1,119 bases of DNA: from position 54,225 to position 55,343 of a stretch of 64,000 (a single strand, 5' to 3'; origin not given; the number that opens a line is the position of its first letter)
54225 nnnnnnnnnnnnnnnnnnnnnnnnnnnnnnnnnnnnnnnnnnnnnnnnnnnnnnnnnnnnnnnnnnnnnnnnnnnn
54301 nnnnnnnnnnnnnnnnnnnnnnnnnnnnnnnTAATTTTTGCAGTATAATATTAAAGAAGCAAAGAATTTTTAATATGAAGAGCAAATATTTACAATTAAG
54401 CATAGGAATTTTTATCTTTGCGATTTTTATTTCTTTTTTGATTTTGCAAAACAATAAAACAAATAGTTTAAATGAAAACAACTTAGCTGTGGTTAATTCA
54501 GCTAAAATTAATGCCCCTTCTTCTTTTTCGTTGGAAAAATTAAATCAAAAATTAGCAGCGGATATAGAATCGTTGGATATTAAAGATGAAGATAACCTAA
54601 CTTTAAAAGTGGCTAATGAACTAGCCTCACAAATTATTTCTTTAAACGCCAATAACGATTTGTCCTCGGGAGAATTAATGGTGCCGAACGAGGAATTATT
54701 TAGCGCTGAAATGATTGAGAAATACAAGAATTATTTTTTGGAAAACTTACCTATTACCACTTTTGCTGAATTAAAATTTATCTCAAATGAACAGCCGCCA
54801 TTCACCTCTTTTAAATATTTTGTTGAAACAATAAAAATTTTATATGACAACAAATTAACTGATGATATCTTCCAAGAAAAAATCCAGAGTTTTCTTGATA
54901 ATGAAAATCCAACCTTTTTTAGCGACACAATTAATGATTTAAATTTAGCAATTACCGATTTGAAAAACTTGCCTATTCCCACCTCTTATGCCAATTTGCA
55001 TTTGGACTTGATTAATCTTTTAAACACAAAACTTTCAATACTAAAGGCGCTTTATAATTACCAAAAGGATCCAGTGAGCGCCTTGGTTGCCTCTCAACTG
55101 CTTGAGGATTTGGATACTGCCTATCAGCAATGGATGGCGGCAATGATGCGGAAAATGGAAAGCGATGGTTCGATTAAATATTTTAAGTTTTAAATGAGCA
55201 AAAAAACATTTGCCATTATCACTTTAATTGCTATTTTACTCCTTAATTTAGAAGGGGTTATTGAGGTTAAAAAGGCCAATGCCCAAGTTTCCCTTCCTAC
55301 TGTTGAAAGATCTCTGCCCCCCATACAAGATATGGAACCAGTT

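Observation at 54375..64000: T4SS-like gene cluster centred on a VirB4-family ATPase with VirB3/PrgI-like and polytopic VirB6-like partners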

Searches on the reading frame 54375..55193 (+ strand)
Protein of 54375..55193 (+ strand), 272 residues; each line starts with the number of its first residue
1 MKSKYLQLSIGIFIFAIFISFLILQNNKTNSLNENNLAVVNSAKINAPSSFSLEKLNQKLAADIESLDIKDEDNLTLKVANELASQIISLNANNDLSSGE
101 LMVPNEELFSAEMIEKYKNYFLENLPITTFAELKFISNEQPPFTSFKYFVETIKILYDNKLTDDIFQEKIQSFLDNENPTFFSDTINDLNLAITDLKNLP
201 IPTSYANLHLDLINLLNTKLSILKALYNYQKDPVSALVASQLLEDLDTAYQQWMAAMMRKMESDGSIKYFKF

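Call 6: search_protein_families(library=pfam, proteins=[window:54375-55193:+], max_evalue=0.1)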
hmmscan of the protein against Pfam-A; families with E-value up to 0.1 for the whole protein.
window:54375-55193:+ (272 aa): 2 families
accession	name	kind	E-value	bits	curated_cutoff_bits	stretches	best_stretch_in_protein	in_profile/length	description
PF11638.13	DnaA_N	-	0.038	14.2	24.6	0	43-67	38-62/65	DnaA N-terminal domain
PF13623.11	SurA_N_2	-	0.052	13.9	28.5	1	8-88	11-98/145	SurA-like N-terminal domain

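Call 7: search_protein_families(library=ncbifam, proteins=[window:54375-55193:+], max_evalue=0.1)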
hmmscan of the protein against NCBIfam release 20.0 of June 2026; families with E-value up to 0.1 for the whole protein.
window:54375-55193:+ (272 aa): 1 family
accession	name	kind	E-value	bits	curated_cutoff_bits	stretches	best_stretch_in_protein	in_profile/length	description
TIGR01252.1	acetolac_decarb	equivalog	0.012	15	180.65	1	135-178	63-106/232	acetolactate decarboxylase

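Call 43: search_solved_structures(query=A2, max_evalue=1)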
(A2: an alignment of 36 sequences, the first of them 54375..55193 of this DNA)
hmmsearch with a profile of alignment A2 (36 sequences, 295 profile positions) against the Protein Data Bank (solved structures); distinct sequences matched with E-value up to 1: 4.
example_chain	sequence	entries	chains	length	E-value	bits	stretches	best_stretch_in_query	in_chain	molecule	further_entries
5up1_A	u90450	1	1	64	0.056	16.1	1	147-180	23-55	EEHEE_rd3_1049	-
5v8z_A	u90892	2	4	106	0.08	15.6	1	150-211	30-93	Endoplasmic reticulum resident protein 29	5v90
5cwb_A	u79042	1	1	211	0.19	14.4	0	93-144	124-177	Designed helical repeat protein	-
2qc7_A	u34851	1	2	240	0.53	12.9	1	150-211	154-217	Endoplasmic reticulum protein ERp29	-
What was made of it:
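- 54375..55193 (+): p272: N-terminally anchored extracytoplasmic protein and first gene of the operon. Its function is unknown. 12 of 36 orthologues carry bacterial TSP3 (Ca-binding) repeats; the window copy has no hit. No Pfam, NCBIfam or PDB match (calls 6, 7, 43).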

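Call 56: search_protein_families(library=pfam, alignment_id=A2, max_evalue=0.01)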
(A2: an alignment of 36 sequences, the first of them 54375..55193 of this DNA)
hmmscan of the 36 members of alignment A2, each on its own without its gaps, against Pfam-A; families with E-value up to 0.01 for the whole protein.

A. member 1, window:54375-55193:+ (272 aa): 0 families

B. families by the number of members that match (of 36 scanned): 6 families
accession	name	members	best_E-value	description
PF18884.5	TSP3_bac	12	7.7e-12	Bacterial TSP3 repeat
PF02637.23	GatB_Yqey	1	0.0055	GatB domain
PF19903.4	DUF6376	1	0.0061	Family of unknown function (DUF6376)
PF24784.1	Temptin_C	1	0.0064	Temptin C-terminal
PF13334.11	DUF4094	1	0.0071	Domain of unknown function (DUF4094)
PF19172.5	DUF5854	1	0.0073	Family of unknown function (DUF5854)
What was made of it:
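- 54375..55193 (+): TSP3_bac in 12 of 36 family members (call 56).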
